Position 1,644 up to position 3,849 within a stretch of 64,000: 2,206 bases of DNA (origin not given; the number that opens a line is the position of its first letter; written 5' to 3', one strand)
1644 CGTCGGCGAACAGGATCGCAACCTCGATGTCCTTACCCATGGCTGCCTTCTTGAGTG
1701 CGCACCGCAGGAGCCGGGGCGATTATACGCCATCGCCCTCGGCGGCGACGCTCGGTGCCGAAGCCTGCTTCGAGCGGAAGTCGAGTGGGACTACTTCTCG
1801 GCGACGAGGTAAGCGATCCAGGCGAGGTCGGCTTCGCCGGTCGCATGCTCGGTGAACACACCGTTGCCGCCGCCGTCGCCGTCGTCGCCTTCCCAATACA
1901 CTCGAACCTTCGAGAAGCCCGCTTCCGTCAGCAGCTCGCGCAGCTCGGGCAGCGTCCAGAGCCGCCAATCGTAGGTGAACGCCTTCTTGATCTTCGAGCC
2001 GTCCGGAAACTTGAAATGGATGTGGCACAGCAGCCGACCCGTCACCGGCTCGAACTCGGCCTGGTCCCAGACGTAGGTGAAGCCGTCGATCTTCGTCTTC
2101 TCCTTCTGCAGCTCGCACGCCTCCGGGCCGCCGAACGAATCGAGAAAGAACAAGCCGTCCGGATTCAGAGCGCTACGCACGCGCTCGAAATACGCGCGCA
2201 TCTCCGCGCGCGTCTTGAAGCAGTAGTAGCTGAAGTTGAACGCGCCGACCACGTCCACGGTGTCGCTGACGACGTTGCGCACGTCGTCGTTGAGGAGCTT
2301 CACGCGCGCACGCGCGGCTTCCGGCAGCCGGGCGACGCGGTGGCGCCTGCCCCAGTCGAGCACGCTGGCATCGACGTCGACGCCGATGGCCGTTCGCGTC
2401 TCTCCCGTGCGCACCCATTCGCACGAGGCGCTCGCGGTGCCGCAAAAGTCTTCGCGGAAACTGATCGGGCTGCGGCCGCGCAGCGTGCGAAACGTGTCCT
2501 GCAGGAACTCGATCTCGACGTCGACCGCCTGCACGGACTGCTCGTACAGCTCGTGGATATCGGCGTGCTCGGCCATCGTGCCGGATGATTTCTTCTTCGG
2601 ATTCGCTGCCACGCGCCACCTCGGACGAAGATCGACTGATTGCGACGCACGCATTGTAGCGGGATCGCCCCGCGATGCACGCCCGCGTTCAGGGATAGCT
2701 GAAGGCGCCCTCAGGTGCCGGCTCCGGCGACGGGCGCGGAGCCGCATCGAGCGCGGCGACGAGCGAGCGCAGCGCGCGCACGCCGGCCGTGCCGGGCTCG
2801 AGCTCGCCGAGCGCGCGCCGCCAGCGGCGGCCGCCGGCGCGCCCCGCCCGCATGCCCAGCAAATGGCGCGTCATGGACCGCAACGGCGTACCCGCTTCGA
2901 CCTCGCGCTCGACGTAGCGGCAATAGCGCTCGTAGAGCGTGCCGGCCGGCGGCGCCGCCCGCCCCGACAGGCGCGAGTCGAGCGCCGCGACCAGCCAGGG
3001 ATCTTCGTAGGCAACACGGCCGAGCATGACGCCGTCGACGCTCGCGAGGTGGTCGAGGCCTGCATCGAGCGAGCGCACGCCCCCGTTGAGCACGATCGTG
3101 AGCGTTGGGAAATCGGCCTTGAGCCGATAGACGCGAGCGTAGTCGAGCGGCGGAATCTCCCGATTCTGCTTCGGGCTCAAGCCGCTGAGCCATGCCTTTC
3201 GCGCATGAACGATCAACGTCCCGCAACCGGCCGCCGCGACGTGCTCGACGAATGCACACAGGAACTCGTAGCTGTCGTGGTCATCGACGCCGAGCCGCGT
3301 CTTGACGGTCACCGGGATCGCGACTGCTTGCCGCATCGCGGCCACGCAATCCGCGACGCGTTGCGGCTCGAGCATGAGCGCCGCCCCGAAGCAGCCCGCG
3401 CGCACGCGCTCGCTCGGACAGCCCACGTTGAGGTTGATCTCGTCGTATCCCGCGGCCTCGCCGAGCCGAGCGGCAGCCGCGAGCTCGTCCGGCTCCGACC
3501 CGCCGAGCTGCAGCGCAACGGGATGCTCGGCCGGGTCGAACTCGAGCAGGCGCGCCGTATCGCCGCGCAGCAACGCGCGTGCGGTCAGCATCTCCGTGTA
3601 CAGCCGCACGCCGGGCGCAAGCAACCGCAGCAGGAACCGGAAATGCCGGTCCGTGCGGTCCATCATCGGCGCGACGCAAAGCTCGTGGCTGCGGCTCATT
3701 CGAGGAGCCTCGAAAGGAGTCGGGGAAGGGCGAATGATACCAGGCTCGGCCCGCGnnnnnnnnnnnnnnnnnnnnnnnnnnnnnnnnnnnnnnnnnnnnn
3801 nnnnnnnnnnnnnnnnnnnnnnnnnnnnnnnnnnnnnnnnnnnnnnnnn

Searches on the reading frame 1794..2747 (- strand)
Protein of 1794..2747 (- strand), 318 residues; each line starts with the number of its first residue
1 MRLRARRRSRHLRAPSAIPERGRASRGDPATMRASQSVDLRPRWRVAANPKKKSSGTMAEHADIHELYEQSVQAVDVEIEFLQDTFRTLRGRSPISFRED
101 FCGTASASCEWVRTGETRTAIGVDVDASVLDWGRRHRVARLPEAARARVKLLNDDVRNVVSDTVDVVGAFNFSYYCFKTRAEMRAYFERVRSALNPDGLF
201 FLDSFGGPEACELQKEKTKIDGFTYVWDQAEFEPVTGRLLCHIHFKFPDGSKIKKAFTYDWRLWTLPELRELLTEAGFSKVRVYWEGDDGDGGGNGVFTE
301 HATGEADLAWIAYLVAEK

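Call 45: search_protein_families(library=pfam, max_evalue=0.001, proteins=[window:1794-2747:-])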
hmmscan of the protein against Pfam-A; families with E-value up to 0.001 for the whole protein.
window:1794-2747:- (318 aa): 3 families
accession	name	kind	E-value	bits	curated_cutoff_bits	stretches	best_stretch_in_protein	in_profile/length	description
PF08242.18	Methyltransf_12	-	6.2e-06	27.3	30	1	102-200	5-98/98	Methyltransferase domain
PF13649.12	Methyltransf_25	-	1.8e-05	25.8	27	1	102-198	6-97/97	Methyltransferase domain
PF08241.18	Methyltransf_11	-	0.00096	20.2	21.2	0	102-201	5-94/95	Methyltransferase domain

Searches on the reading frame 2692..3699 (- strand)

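Call 45: search_protein_families(library=pfam, max_evalue=0.001, proteins=[window:2692-3699:-])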
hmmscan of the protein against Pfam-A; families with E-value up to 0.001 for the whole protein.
window:2692-3699:- (336 aa): 1 family
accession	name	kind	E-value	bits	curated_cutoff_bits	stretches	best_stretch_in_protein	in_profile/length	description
PF01207.24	Dus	-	3.8e-78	263.2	20.4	1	9-302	2-294/311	Dihydrouridine synthase (Dus)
